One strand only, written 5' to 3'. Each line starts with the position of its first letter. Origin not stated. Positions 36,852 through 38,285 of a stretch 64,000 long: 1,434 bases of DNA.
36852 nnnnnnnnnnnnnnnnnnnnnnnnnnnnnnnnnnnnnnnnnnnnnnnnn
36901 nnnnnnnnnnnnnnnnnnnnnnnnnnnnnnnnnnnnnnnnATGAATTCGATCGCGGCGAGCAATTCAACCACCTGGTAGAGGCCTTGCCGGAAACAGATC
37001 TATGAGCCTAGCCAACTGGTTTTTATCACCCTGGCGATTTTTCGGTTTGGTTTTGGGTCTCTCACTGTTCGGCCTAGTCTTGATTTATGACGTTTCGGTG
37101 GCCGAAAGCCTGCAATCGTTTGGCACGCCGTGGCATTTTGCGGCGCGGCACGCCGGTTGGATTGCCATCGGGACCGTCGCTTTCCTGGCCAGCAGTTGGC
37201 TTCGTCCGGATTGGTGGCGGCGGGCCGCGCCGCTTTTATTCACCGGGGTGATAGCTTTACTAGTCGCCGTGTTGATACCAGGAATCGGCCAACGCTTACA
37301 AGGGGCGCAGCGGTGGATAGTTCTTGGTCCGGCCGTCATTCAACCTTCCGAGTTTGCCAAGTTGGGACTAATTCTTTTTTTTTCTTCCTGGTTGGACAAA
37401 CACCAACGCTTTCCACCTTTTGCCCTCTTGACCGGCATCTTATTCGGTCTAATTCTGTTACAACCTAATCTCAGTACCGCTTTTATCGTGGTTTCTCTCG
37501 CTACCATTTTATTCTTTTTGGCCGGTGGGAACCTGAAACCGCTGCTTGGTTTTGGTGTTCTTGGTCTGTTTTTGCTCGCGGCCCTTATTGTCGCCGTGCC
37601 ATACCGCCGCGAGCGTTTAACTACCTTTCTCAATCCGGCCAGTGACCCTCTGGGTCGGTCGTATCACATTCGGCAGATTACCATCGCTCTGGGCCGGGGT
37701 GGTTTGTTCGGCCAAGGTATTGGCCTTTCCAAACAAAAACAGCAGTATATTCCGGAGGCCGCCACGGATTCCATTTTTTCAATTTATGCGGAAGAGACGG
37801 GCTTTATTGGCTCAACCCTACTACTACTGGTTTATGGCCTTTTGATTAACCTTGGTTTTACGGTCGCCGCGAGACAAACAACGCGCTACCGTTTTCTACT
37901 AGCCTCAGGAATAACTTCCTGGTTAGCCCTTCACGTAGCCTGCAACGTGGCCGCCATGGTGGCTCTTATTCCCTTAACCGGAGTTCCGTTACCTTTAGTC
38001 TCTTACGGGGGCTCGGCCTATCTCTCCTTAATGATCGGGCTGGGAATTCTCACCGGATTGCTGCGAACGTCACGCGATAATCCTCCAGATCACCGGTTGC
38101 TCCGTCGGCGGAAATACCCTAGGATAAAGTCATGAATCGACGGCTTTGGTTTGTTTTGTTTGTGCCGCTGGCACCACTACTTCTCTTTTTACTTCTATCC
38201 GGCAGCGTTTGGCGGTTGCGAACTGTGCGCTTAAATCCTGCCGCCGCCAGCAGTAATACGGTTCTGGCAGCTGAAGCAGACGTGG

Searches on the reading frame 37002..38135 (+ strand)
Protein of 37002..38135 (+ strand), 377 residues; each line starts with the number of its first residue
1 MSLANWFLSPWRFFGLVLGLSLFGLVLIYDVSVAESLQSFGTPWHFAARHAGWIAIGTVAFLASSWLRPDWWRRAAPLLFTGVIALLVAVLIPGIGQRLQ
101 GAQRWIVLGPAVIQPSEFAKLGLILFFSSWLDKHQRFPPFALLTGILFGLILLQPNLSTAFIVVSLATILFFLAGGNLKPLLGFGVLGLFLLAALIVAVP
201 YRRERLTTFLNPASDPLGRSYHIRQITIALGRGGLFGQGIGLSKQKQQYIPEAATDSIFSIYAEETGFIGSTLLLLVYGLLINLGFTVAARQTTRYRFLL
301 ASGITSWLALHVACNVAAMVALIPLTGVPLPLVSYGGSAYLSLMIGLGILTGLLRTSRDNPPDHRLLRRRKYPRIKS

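Call 31: find_homologous_proteins(query=window:37002-38135:+, max_evalue=1e-40)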
Query window:37002-38135:+ (377 aa): 3285 proteins with E <= 1e-40 among 8000 candidates; the best 120 are listed.
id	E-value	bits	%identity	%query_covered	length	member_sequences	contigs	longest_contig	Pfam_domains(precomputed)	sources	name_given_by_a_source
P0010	5.3e-241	817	100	100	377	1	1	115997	PF01098.25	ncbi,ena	-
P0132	9.9e-194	662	81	98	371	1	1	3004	PF01098.25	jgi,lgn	jgi:cell division protein FtsW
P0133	7.9e-190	649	79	100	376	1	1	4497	PF01098.25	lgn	-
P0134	4.8e-172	591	71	98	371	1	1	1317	PF01098.25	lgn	-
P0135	4.7e-169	581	72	98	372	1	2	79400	PF01098.25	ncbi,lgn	-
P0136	5.9e-167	574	70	98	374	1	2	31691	PF01098.25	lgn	-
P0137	3.5e-158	545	67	98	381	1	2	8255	PF01098.25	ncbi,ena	-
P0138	8.4e-155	534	65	100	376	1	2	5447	PF01098.25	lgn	-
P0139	4.0e-154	532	67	98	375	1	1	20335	PF01098.25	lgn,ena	-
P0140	1.6e-150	520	63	99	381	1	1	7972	PF01098.25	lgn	-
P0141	7.5e-149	514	64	97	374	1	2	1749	PF01098.25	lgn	-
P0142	4.8e-147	508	63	97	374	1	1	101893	PF01098.25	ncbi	-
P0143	5.0e-147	508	62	97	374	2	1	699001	PF01098.25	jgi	jgi:cell division protein FtsW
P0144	7.0e-147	508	63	97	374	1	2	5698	PF01098.25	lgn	-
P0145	7.2e-144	498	63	96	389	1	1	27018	PF01098.25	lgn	-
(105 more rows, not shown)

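Call 32: find_encoding_contigs(protein=P0135, flank=10000, max_places=2)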
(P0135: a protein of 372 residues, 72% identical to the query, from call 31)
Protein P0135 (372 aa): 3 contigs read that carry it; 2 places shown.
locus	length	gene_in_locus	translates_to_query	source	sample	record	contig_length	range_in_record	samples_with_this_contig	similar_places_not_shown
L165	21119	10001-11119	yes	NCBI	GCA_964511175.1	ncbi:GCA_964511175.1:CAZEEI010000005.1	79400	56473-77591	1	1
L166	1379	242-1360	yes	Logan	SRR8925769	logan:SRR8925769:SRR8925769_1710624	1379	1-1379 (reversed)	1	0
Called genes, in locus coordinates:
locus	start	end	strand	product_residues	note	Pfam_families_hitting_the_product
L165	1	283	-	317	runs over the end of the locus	-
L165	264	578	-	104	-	-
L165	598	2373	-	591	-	PF01547:SBP_bac_1, PF13416:SBP_bac_8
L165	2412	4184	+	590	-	PF12229:PG_binding_4, PF04294:VanW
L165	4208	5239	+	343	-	PF00953:Glycos_transf_4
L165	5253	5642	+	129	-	-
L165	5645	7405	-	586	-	PF13522:GATase_6, PF13537:GATase_7, PF01380:SIS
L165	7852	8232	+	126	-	-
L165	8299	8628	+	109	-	-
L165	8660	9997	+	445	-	PF21799:MurD-like_N (weak), PF08245:Mur_ligase_M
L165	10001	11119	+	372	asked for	PF01098:FTSW_RODA_SPOVE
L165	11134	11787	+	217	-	-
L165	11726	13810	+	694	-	PF18895:T4SS_pilin (weak)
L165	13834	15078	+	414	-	-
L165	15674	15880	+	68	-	-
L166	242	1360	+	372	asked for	PF01098:FTSW_RODA_SPOVE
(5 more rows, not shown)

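Call 33: find_encoding_contigs(protein=P0136, flank=10000, max_places=2)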
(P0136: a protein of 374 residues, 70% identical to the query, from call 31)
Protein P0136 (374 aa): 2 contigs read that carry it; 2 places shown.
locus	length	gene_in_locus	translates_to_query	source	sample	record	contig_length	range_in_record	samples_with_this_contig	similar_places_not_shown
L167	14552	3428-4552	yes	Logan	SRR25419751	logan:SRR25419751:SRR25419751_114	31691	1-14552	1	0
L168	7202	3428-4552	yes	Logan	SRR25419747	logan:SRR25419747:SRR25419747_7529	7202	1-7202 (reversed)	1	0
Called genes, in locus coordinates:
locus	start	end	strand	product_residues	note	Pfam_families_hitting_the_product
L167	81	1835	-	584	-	PF13522:GATase_6, PF13537:GATase_7, PF01380:SIS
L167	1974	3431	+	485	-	PF02875:Mur_ligase_C (faint), PF21799:MurD-like_N, PF08245:Mur_ligase_M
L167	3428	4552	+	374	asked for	PF01098:FTSW_RODA_SPOVE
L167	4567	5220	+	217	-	-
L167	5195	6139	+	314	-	-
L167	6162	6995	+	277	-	-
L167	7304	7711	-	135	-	-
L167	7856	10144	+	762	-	PF01326:PPDK_N, PF00391:PEP-utilizers, PF02896:PEP-utilizers_C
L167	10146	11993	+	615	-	PF03952:Enolase_N, PF00113:Enolase_C, PF13378:MR_MLE_C (weak)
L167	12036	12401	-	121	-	-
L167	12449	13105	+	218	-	PF01145:Band_7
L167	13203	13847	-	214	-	PF20582:UPF0758_N, PF04002:RadC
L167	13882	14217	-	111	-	-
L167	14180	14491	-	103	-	-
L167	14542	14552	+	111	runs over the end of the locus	PF13560:HTH_31, PF24250:HVO_2718, PF12844:HTH_19 (weak), PF01381:HTH_3, PF13413:HTH_25 (weak)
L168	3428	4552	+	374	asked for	PF01098:FTSW_RODA_SPOVE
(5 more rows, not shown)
